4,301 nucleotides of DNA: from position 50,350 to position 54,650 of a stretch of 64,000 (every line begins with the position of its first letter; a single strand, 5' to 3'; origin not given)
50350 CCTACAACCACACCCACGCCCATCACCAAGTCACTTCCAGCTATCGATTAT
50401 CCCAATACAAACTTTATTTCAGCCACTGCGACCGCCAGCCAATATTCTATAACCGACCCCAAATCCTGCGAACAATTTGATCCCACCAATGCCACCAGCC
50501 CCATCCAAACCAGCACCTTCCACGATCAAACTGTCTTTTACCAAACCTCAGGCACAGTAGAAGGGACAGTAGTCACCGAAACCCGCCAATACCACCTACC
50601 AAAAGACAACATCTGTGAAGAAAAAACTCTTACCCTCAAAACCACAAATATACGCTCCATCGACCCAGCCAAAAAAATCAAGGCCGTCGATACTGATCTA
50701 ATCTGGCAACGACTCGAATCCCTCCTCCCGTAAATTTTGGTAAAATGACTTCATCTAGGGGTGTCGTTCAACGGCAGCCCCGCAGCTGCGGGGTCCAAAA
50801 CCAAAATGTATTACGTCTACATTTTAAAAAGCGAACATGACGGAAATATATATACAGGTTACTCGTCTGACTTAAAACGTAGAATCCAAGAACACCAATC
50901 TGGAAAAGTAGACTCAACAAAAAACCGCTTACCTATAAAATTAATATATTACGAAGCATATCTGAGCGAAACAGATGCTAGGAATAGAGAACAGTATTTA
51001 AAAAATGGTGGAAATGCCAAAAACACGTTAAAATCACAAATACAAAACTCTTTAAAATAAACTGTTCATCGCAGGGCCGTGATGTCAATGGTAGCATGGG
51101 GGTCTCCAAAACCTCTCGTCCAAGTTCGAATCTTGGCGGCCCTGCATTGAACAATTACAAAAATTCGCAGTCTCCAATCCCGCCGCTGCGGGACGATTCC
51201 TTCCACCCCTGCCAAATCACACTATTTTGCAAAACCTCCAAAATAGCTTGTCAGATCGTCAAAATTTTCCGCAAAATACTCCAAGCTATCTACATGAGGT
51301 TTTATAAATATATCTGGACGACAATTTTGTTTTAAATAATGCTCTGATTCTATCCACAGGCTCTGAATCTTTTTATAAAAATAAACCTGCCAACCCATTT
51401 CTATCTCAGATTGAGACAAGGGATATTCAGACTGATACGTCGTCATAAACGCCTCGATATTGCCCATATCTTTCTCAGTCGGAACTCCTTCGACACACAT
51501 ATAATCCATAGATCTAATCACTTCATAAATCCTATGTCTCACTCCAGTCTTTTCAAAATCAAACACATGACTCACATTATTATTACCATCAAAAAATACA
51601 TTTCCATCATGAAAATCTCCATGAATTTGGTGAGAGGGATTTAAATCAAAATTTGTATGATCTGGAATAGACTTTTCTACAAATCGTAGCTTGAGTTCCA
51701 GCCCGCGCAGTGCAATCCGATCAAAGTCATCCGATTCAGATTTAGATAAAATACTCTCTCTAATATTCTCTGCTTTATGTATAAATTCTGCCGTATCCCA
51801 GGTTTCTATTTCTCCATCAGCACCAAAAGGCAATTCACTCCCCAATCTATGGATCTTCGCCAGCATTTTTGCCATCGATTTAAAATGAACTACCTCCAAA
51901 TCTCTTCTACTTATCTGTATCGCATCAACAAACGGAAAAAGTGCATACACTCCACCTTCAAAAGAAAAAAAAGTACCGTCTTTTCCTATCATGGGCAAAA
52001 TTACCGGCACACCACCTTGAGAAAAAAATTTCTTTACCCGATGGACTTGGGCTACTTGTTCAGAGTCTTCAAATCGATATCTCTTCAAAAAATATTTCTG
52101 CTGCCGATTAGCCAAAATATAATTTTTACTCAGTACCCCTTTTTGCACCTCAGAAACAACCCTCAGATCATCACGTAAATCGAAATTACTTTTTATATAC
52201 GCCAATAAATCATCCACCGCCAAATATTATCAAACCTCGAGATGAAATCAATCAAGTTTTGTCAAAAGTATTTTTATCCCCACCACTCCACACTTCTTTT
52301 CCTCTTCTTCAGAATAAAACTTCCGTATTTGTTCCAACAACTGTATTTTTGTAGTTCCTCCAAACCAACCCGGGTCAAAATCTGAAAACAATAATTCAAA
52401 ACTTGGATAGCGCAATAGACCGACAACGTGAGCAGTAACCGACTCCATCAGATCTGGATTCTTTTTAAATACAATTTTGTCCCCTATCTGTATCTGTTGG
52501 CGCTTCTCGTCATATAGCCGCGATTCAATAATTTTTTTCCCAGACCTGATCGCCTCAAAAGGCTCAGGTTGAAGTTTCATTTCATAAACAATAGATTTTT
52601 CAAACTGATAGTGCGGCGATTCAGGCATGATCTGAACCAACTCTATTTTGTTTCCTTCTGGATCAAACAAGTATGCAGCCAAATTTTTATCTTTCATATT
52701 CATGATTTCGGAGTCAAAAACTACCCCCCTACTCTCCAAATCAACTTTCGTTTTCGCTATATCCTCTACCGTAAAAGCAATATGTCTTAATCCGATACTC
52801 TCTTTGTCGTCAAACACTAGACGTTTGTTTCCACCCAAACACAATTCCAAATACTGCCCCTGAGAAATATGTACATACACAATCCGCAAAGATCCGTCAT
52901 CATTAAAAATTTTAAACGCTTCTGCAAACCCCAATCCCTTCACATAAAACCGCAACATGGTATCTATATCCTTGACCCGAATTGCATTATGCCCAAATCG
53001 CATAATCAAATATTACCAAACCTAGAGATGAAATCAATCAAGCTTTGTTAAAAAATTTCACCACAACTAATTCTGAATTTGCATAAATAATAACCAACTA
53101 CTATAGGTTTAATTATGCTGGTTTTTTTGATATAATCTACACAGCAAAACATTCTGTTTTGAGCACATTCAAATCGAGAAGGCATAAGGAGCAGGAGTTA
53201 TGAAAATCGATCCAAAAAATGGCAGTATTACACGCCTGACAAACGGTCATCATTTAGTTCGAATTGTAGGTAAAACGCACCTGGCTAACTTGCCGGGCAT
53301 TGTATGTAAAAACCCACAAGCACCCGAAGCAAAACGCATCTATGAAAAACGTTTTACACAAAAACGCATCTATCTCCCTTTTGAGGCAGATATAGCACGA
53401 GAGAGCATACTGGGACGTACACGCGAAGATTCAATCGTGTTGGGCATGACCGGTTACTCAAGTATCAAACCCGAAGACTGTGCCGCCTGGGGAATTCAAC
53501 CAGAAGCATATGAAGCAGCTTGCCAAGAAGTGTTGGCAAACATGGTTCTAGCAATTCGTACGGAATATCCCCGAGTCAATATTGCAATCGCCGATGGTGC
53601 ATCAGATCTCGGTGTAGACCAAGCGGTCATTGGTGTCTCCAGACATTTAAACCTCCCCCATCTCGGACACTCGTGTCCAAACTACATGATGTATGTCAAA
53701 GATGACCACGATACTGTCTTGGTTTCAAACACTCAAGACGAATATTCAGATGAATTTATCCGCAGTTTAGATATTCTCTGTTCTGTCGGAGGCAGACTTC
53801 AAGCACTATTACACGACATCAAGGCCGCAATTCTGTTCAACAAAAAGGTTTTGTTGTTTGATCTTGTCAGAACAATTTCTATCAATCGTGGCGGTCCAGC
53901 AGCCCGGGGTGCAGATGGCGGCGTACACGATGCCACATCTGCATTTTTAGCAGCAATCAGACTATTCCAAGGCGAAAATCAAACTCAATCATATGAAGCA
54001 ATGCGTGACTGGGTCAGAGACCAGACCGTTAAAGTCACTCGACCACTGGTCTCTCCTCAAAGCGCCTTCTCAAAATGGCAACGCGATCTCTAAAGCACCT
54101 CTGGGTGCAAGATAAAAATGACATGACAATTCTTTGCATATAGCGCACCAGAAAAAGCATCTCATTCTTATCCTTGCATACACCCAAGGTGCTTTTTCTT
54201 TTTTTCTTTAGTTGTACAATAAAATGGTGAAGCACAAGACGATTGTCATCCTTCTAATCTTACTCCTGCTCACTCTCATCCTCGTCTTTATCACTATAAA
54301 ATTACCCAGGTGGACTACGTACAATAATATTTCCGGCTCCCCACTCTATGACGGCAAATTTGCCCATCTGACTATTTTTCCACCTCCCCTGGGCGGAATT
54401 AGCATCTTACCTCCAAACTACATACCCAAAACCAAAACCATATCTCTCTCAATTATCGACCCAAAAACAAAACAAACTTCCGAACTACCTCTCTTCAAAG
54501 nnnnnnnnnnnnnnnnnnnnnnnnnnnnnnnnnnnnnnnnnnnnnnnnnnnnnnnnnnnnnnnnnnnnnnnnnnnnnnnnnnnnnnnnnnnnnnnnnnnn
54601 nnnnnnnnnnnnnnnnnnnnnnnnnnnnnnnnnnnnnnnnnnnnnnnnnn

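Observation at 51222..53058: VOC-ASCH fusion gene precisely bracketed by 47-bp direct repeats, next to an APH-fold kinase sharing the same 5' leader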

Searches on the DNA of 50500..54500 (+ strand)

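Call 41: search_rna_families(source=window, start=50500, end=54500, threshold=evalue, max_evalue=1)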
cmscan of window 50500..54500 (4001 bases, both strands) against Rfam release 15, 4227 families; matches with E-value up to 1: 3.
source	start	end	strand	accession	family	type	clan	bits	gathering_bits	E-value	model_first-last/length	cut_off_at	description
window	51073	51144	+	RF00005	tRNA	Gene; tRNA;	CL00001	49.6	29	8.3e-09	1-71/71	no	tRNA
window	54088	54197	+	RF00704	MIR397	Gene; miRNA;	-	22.4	55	0.78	1-117/117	no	MIR397 microRNA precursor family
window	54100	54188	-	RF03441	mir-613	Gene; miRNA;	-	21.2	70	0.53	1-87/87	no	mir-613 microRNA precursor family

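Call 79: search_dna_similar(query=window:51222-53199:+, collection=plasmids, mode=distant, max_rows=5)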
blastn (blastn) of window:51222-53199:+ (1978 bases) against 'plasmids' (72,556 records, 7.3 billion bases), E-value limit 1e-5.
No match.

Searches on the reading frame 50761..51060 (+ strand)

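Call 6: search_protein_families(library=pfam, proteins=[window:50761-51060:+], max_evalue=0.01)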
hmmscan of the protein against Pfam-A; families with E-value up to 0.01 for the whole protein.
window:50761-51060:+ (99 aa): 2 families
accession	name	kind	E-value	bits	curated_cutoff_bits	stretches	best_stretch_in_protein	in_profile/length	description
PF01541.30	GIY-YIG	-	2.8e-16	60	22.6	1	16-86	1-74/78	GIY-YIG catalytic domain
PF10544.15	T5orf172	-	0.0041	18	20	1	18-78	2-61/101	T5orf172 domain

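Call 51: search_protein_families(library=padloc, proteins=[window:50761-51060:+], max_evalue=0.01)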
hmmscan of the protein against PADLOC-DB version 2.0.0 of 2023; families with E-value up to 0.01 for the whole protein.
window:50761-51060:+ (99 aa): 1 family
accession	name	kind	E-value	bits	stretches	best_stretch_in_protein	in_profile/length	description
PDLC03975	UzuA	-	0.0078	13.9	1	17-48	159-188/277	-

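Call 52: search_protein_families(library=phrogs, proteins=[window:50761-51060:+], max_evalue=0.001)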
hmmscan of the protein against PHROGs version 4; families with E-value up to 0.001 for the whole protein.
window:50761-51060:+ (99 aa): 1 family
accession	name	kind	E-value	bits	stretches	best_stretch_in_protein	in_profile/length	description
phrog_35456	-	unknown function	0.00094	20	0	13-87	3-79/189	-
